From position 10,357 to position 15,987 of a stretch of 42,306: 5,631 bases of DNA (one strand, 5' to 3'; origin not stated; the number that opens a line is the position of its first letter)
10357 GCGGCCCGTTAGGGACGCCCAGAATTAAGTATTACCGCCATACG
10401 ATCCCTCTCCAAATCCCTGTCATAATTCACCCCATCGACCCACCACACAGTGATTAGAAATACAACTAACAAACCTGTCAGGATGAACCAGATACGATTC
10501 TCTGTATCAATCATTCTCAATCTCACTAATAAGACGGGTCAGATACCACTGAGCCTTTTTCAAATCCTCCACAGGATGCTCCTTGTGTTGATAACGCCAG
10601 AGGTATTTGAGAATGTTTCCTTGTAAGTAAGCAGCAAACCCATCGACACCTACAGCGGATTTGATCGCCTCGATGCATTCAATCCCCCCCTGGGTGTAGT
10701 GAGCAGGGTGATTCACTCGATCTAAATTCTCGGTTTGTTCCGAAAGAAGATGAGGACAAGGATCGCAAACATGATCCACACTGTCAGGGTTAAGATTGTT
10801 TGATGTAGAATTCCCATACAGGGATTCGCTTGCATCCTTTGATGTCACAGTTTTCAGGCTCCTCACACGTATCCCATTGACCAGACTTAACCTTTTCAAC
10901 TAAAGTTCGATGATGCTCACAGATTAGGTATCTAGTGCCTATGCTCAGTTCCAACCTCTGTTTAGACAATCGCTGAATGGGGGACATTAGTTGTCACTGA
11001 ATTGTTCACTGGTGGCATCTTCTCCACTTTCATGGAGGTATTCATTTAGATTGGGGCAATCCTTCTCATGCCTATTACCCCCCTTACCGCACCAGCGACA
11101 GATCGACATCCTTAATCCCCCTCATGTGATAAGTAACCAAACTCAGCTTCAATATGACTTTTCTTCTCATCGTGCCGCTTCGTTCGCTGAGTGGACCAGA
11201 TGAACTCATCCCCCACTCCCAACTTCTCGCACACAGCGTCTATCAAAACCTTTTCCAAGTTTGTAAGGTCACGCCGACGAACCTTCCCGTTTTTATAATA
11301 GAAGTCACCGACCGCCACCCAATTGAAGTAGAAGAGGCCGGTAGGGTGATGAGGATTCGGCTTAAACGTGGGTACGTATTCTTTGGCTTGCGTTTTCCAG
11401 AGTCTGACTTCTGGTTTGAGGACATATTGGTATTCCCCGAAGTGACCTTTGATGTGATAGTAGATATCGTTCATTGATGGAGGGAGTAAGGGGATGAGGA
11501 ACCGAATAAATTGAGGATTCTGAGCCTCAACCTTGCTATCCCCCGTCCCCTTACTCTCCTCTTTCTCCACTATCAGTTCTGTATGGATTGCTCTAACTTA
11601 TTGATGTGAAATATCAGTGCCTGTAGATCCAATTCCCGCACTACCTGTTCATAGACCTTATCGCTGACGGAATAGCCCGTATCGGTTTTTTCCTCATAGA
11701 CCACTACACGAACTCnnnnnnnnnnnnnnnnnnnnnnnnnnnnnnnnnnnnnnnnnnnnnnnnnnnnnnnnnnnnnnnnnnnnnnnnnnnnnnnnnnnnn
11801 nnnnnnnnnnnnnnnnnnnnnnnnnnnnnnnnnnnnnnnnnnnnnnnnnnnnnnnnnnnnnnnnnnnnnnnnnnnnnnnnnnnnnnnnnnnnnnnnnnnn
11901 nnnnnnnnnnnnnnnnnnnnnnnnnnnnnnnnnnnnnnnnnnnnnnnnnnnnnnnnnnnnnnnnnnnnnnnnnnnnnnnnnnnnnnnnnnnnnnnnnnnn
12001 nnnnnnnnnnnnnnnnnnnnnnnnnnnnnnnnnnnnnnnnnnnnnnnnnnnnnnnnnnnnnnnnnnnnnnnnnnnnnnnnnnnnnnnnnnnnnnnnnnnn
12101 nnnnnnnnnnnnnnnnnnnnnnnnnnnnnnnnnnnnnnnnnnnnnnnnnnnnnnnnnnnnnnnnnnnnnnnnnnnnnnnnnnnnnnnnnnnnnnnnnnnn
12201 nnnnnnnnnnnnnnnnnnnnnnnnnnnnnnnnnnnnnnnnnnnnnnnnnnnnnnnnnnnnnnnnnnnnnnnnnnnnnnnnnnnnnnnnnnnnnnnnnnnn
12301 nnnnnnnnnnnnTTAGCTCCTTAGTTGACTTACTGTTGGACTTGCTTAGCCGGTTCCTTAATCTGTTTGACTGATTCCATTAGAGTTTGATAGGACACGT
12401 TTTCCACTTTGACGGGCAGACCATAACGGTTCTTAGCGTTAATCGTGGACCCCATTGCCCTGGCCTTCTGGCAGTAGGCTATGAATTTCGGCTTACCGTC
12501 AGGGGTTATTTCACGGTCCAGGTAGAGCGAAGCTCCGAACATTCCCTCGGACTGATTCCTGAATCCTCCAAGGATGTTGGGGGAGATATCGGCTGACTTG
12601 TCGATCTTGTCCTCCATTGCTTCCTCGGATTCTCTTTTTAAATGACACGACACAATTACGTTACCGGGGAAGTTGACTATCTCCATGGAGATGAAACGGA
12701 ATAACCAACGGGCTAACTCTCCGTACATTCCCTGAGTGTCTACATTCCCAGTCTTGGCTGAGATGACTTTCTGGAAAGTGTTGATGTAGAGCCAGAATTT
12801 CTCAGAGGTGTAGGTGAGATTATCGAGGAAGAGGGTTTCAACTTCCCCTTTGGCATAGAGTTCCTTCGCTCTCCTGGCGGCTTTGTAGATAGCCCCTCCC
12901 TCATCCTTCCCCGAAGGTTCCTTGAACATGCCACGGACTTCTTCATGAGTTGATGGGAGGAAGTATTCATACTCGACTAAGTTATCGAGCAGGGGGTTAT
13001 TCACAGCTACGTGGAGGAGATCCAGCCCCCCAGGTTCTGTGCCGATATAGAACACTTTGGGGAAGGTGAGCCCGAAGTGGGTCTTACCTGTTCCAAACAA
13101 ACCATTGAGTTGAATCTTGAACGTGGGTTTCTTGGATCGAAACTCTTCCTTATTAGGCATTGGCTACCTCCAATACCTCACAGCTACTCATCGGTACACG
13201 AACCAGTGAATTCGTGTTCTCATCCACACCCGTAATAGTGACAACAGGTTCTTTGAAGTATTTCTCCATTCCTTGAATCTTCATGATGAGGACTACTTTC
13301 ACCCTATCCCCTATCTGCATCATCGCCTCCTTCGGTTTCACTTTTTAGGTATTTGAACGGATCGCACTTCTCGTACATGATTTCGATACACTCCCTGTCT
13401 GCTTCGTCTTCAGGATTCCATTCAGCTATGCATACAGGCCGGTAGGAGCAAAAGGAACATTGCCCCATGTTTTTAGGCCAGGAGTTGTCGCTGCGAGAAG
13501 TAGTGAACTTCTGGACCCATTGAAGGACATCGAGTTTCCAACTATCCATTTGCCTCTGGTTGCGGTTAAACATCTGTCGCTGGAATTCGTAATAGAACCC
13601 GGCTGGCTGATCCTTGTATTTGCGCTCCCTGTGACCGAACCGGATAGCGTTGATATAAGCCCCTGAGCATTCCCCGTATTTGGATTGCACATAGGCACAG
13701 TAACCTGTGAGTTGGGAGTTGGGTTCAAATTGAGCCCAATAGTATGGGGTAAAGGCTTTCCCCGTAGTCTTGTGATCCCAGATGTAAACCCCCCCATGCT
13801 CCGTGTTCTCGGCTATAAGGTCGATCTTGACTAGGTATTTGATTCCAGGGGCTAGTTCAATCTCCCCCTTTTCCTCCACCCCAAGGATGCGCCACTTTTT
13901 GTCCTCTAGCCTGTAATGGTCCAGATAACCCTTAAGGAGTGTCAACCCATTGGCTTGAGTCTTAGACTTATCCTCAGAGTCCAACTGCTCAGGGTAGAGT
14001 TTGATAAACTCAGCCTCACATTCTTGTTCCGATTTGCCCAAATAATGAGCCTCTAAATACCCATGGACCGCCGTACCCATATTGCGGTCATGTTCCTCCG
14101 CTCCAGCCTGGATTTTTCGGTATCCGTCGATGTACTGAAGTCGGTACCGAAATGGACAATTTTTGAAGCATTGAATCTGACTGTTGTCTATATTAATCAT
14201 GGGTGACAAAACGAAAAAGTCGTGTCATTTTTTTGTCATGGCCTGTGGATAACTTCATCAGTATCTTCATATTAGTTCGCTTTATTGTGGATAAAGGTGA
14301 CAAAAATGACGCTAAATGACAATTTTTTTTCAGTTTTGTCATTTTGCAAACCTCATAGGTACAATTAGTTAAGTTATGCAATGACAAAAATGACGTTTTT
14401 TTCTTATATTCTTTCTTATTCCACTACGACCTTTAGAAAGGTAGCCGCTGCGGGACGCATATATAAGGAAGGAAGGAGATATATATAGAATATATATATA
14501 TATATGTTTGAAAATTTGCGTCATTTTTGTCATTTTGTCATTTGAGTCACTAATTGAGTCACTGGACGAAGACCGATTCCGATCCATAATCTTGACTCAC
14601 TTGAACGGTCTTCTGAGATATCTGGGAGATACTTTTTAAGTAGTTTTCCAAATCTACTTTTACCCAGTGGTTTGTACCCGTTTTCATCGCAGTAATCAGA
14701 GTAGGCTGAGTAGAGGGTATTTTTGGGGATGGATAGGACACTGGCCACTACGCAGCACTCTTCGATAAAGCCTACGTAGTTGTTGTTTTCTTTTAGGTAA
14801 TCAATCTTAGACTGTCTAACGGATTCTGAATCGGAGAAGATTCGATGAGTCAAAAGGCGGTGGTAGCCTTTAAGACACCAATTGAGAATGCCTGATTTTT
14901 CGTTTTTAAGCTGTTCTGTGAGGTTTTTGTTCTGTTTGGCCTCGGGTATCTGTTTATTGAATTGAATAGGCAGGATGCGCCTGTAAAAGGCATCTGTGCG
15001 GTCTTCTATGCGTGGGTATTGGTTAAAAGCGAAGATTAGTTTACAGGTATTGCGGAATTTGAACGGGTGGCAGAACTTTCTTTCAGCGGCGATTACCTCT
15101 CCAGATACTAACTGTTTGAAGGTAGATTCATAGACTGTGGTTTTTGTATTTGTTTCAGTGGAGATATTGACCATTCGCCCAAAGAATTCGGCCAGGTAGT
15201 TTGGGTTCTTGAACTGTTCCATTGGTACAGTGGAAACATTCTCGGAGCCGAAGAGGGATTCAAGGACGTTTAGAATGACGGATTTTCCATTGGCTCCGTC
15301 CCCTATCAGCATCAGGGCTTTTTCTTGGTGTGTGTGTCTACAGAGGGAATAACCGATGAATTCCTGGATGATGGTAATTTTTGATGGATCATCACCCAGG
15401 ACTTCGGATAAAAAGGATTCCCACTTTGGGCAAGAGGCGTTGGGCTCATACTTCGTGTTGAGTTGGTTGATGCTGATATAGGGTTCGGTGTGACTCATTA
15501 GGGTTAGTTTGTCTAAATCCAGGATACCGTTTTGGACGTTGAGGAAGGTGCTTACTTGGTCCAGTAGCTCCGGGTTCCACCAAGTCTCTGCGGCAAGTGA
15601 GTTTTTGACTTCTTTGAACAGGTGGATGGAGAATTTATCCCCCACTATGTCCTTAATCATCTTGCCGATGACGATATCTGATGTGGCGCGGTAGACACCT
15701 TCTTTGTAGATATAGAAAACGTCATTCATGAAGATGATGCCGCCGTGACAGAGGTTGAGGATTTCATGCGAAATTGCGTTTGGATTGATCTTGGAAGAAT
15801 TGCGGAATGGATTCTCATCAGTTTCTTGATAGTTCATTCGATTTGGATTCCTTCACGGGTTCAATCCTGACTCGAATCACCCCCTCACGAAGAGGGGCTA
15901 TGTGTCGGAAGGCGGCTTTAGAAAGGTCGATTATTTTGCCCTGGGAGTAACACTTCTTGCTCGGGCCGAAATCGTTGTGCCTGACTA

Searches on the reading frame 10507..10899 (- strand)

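Call 11: search_protein_families(library=pfam, proteins=[window:10507-10899:-], max_evalue=0.05)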
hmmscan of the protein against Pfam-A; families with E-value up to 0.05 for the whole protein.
window:10507-10899:- (130 aa): 1 family
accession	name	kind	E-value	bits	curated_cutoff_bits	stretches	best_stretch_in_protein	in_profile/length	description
PF11753.13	DUF3310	-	5.2e-22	78.1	24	1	62-120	1-59/60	Protein of unknwon function (DUF3310)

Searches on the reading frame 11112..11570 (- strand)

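Call 9: search_protein_families(library=pfam, proteins=[window:11112-11570:-], max_evalue=0.01)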
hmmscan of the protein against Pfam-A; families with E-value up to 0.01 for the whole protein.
window:11112-11570:- (152 aa): 1 family
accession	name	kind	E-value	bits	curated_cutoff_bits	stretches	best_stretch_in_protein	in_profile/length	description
PF05866.16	RusA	-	0.00095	20.2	22.8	1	36-140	11-119/124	Endodeoxyribonuclease RusA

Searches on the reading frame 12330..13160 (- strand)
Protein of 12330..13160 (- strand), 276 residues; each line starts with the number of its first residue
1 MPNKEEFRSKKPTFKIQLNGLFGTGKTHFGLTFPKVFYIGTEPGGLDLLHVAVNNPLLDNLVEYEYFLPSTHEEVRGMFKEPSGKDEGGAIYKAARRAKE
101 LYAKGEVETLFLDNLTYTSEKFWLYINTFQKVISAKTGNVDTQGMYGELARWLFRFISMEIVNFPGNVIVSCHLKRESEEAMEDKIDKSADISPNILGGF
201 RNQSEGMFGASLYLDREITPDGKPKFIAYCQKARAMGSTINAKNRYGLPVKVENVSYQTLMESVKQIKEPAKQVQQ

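Call 9: search_protein_families(library=pfam, proteins=[window:12330-13160:-], max_evalue=0.01)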
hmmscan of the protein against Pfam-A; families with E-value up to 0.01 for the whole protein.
window:12330-13160:- (276 aa): 1 family
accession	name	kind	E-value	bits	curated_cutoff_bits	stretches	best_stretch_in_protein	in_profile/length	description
PF13479.12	AAA_24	-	2.7e-15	57.2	27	1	15-245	4-194/195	AAA domain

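Call 27: find_homologous_proteins(query=window:12330-13160:-, max_evalue=1e-30)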
Query window:12330-13160:- (276 aa): 131 proteins with E <= 1e-30 among 439 candidates; the best 120 are listed.
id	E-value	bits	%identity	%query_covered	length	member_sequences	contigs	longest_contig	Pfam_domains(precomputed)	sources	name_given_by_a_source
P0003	2.5e-183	626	100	100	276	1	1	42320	PF13479.13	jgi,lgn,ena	-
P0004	9.7e-129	447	73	97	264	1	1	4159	PF13479.13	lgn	-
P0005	5.8e-126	437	72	97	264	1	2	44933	PF13479.13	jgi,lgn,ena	-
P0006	2.9e-115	402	69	96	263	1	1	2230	PF13479.13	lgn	-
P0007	7.4e-110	385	65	96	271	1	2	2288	PF13479.13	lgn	-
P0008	6.8e-109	382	62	96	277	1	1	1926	PF13479.13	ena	-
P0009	1.2e-108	381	64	97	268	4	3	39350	PF13479.13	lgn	-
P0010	3.1e-108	379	65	96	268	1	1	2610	PF13479.13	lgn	-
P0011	2.0e-91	324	55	95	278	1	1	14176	PF13479.13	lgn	-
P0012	2.9e-83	297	50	99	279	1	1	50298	PF13479.13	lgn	-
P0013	2.5e-78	281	51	95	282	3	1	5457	PF13479.13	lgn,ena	-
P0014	5.1e-72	261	50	99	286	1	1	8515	PF13479.13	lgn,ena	-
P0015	1.7e-71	259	46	95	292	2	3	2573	PF13479.13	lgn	-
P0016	2.2e-67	245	45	96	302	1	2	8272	PF13479.13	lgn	-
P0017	2.5e-67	245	46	97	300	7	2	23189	PF13479.13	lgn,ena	-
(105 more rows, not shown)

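Call 28: find_encoding_contigs(protein=P0005, flank=10000, max_places=3)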
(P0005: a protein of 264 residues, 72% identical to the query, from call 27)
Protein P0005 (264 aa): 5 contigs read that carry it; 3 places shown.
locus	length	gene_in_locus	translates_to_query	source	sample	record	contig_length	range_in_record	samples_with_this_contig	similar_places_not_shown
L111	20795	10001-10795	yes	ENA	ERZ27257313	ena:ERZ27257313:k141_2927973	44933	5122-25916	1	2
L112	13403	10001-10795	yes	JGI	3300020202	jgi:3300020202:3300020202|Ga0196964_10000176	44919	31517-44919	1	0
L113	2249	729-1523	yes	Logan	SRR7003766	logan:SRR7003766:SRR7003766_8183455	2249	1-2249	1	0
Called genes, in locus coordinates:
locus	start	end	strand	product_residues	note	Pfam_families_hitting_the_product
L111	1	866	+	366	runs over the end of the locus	-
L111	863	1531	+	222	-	-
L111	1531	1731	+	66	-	-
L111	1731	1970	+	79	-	-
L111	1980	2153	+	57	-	-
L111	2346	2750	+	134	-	-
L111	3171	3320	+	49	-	PF19891:DUF6364 (weak)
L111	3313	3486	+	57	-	-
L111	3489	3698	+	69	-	-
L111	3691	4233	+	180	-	-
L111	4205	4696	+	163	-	-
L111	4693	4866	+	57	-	PF12728:HTH_17 (weak)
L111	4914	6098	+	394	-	PF14659:Phage_int_SAM_3, PF22022:Phage_int_M (weak), PF00589:Phage_integrase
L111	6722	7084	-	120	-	PF01381:HTH_3, PF13560:HTH_31 (weak)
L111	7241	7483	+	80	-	PF13560:HTH_31, PF01381:HTH_3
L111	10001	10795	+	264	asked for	PF13479:AAA_24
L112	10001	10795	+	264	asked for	PF13479:AAA_24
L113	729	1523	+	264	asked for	PF13479:AAA_24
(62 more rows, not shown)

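Call 29: find_encoding_contigs(protein=P0009, flank=10000, max_places=3)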
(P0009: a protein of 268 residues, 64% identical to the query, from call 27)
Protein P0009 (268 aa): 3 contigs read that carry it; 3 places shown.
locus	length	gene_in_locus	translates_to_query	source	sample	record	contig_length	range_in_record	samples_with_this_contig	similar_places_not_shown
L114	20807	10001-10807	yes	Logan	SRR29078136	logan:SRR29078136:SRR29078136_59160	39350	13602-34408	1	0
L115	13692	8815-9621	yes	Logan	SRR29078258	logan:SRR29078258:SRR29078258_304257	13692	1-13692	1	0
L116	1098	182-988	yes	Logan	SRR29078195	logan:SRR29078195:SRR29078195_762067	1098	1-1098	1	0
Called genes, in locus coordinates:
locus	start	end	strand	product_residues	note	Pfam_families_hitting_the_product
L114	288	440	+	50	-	-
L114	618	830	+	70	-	-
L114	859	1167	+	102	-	-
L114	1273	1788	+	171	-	-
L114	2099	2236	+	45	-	-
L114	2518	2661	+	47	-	-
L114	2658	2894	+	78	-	-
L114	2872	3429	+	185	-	-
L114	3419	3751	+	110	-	-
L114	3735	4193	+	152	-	-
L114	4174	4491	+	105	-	-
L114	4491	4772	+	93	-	-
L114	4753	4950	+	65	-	-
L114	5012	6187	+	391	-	PF14659:Phage_int_SAM_3 (faint), PF22022:Phage_int_M (weak), PF00589:Phage_integrase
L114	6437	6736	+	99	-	-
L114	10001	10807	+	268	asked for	PF13479:AAA_24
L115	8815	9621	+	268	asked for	PF13479:AAA_24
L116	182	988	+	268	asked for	PF13479:AAA_24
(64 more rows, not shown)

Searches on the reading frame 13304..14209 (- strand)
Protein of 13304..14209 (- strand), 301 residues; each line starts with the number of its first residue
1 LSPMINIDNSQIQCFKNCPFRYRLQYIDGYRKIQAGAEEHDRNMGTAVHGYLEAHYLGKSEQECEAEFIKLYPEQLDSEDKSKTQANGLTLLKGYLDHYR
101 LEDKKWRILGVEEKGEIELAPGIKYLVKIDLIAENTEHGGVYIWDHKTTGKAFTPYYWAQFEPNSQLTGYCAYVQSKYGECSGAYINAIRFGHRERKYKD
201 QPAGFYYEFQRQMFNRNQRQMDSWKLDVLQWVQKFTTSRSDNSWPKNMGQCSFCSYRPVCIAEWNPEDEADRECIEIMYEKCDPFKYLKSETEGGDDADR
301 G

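Call 9: search_protein_families(library=pfam, proteins=[window:13304-14209:-], max_evalue=0.01)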
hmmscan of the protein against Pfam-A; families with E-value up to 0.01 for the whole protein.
window:13304-14209:- (301 aa): 1 family
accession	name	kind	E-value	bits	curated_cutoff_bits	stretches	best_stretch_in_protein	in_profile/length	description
PF12705.13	PDDEXK_1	-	8.7e-24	85.2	22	1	10-260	5-246/247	PD-(D/E)XK nuclease superfamily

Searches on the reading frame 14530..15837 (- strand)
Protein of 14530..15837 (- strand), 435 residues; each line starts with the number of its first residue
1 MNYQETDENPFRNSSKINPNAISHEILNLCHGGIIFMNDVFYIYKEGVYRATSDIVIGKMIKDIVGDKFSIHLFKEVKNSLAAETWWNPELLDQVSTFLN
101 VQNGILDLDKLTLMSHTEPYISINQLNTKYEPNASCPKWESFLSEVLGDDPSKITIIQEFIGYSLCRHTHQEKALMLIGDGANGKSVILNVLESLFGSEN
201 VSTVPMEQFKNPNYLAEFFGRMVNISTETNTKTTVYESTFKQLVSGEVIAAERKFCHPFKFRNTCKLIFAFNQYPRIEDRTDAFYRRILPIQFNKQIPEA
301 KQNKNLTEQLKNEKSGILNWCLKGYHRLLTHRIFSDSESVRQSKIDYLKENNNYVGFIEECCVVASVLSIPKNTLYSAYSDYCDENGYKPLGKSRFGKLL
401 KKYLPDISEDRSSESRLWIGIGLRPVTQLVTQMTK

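Call 9: search_protein_families(library=pfam, proteins=[window:14530-15837:-], max_evalue=0.01)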
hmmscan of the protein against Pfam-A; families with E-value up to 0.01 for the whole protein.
window:14530-15837:- (435 aa): 4 families
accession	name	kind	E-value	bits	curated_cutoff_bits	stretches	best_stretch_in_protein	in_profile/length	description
PF19263.5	DUF5906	-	1.1e-18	68.4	27.6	1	177-287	1-114/114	Family of unknown function (DUF5906)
PF03288.22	Pox_D5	-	2.5e-12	47.5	21.4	1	349-406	1-59/86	Poxvirus D5 protein-like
PF02257.21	RFX_DNA_binding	-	1.9e-09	38.4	27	1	355-409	5-59/79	RFX DNA-binding domain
PF08706.16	D5_N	-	5.1e-09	37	22.4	1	68-147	65-144/145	D5 N terminal like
